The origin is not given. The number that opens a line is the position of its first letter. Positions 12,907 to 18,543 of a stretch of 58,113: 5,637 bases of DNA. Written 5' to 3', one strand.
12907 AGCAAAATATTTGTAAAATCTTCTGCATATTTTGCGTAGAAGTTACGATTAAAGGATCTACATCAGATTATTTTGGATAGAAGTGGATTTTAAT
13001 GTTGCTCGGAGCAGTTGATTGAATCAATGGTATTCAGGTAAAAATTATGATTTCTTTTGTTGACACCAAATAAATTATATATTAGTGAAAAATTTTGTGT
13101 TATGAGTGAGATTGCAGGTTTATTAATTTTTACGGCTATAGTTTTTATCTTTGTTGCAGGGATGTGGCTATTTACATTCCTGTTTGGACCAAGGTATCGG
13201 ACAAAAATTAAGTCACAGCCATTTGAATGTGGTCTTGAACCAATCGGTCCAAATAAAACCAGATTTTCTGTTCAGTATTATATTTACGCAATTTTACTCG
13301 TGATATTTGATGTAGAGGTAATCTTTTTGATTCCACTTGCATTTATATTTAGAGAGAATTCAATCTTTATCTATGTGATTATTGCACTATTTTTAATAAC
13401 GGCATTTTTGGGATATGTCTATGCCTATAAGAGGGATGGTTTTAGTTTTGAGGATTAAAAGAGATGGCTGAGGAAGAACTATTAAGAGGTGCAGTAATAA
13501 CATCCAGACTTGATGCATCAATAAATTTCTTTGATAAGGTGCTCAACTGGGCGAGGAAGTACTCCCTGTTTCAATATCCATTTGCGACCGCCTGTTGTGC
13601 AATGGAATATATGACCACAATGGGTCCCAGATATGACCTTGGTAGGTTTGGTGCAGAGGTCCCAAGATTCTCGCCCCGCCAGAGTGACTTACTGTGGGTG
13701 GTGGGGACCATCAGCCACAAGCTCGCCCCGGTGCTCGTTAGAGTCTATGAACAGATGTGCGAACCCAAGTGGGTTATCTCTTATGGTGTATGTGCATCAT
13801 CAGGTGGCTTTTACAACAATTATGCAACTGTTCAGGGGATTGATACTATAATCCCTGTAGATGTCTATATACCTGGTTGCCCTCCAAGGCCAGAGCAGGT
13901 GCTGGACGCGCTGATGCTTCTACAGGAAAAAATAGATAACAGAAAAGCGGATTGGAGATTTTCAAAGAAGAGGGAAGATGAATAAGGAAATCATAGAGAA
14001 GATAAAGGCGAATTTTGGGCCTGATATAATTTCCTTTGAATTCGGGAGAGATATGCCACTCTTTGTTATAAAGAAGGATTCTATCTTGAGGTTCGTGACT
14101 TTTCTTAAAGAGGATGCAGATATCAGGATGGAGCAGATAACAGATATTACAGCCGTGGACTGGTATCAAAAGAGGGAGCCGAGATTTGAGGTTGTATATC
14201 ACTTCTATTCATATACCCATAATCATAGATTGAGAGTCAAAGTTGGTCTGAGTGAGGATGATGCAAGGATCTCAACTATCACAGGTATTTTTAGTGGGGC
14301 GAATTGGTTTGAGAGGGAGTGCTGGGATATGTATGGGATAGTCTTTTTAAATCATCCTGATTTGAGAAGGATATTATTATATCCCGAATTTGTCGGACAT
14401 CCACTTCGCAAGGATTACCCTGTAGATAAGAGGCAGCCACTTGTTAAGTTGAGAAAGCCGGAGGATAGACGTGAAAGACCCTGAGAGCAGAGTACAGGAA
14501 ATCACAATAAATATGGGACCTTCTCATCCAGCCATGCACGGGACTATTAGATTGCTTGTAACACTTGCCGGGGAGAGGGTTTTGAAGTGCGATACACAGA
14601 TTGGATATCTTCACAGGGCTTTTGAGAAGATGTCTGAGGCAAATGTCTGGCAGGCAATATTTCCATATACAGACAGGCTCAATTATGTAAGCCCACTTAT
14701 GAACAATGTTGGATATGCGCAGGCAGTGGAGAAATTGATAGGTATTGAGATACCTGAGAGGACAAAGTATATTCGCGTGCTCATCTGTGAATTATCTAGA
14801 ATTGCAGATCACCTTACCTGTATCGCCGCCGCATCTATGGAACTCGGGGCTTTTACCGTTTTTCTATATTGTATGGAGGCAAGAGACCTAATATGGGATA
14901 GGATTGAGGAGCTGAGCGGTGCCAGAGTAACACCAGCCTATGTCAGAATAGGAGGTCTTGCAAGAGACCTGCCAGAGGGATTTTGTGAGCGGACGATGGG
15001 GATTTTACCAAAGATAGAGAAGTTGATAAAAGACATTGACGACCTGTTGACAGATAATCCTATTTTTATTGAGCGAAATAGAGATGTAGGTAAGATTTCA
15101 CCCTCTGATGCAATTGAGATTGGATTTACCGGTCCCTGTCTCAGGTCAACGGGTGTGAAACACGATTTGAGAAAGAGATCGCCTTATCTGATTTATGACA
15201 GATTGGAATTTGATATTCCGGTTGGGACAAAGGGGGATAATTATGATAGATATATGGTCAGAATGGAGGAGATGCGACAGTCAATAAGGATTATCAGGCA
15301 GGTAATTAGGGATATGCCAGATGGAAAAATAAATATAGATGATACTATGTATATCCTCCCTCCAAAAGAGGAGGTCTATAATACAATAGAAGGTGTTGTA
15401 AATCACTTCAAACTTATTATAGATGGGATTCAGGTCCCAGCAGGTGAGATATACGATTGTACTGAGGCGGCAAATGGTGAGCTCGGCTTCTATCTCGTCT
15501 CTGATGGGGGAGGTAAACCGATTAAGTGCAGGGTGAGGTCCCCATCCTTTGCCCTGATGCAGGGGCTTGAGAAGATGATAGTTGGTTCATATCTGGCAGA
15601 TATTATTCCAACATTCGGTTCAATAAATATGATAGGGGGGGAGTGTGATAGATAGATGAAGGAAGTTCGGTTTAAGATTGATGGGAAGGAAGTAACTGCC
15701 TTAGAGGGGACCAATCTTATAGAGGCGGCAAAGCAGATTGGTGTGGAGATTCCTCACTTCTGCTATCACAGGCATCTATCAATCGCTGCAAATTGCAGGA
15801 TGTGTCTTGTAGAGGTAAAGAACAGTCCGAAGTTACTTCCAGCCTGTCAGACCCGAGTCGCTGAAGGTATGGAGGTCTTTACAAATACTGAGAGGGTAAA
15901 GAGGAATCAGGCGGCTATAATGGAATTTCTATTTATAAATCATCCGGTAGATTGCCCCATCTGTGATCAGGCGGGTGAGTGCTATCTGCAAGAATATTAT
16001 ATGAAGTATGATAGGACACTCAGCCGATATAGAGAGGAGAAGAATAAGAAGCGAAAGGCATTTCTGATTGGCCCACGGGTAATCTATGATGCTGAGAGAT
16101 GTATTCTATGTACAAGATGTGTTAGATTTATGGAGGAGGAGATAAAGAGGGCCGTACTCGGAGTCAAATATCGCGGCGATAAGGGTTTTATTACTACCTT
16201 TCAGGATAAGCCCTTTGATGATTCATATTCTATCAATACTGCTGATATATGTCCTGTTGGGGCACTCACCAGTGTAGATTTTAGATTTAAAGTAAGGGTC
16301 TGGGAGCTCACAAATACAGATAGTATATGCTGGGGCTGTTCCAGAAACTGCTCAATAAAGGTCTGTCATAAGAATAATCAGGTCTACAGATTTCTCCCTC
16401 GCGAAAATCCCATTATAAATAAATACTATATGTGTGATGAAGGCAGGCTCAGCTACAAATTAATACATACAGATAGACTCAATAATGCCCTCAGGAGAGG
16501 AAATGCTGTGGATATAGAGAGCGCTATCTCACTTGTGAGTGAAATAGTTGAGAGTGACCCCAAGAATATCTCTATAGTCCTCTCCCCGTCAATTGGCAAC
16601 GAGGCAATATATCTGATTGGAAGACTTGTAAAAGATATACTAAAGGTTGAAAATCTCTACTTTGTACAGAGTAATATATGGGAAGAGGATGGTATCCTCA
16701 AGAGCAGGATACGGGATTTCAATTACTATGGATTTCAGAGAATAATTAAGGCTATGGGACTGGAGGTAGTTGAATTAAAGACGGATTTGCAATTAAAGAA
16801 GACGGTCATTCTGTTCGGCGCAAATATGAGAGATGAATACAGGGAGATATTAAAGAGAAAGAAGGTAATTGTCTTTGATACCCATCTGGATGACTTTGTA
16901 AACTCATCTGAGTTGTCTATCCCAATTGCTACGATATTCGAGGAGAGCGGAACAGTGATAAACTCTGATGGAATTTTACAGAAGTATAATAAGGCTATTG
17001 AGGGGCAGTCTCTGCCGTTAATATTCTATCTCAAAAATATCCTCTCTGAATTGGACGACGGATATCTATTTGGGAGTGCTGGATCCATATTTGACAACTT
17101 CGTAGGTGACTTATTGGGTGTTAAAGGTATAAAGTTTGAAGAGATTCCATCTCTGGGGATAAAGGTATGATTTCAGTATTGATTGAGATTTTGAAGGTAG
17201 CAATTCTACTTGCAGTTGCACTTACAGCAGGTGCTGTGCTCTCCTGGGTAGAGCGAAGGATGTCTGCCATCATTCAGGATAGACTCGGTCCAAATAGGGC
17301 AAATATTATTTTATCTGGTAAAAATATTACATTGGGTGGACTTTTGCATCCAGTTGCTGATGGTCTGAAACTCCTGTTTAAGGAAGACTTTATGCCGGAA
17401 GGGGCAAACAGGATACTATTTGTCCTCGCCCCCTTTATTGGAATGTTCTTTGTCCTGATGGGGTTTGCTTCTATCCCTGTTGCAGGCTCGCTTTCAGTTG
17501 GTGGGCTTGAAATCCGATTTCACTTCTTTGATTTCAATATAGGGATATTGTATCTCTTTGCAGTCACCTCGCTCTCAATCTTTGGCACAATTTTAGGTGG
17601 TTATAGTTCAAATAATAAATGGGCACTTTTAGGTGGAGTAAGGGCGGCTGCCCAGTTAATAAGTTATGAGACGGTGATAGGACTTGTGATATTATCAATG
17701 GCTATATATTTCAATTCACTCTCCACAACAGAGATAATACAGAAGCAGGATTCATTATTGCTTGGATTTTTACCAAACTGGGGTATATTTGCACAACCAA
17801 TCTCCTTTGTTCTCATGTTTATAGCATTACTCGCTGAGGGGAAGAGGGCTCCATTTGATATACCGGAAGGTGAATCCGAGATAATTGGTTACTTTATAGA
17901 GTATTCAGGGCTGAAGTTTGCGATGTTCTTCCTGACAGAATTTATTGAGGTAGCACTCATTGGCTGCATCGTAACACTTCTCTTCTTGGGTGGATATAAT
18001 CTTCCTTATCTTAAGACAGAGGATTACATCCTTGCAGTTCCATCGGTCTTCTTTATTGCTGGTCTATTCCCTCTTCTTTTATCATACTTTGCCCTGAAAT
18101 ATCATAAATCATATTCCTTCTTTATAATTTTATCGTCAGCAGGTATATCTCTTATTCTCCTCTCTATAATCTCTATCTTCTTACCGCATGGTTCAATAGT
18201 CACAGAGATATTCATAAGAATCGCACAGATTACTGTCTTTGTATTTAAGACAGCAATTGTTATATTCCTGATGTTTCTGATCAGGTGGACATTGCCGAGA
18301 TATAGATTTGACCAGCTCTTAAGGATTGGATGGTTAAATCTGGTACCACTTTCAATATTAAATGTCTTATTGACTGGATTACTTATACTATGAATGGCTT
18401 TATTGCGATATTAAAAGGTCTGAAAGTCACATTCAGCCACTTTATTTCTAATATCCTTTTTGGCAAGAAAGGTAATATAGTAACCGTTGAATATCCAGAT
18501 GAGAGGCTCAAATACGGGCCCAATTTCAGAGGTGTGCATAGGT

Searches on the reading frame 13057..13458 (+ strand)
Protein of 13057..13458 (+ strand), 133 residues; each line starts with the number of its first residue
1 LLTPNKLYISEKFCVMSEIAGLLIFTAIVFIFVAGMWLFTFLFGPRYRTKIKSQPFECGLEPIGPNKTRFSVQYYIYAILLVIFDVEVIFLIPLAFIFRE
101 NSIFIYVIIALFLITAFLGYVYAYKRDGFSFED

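Call 12: search_protein_families(library=pfam, proteins=[window:13057-13458:+])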
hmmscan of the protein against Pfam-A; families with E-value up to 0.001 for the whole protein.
window:13057-13458:+ (133 aa): 1 family
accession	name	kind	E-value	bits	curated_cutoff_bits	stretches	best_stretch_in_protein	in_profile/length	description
PF00507.24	Oxidored_q4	-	9.8e-26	90.3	23.3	1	35-129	3-97/99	NADH-ubiquinone/plastoquinone oxidoreductase, chain 3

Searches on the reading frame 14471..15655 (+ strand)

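Call 81: search_protein_families(library=pfam, proteins=[window:14471-15655:+], max_evalue=0.000001)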
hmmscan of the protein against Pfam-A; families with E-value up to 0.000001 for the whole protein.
window:14471-15655:+ (394 aa): 1 family
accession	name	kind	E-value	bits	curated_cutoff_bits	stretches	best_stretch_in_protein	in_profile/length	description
PF00346.24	Complex1_49kDa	-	3.1e-108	361.4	24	1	125-394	2-271/271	Respiratory-chain NADH dehydrogenase, 49 Kd subunit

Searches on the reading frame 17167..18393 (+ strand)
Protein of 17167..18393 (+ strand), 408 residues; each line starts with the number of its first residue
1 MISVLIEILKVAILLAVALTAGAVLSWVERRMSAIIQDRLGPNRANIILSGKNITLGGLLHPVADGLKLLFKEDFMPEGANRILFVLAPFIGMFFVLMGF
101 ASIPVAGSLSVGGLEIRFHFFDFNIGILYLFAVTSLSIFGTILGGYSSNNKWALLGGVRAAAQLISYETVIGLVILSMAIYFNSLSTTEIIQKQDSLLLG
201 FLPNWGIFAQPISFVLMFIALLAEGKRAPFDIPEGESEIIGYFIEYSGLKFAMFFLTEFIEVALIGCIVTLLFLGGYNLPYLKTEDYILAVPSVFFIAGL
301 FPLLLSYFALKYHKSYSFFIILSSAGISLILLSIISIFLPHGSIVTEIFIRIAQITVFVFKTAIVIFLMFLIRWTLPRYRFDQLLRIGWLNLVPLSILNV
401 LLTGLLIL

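Call 81: search_protein_families(library=pfam, proteins=[window:17167-18393:+], max_evalue=0.000001)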
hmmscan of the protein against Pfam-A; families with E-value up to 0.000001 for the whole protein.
window:17167-18393:+ (408 aa): 1 family
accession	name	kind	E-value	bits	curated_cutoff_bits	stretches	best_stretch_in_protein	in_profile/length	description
PF00146.26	NADHdh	-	1.7e-94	317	27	1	10-403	2-297/298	NADH dehydrogenase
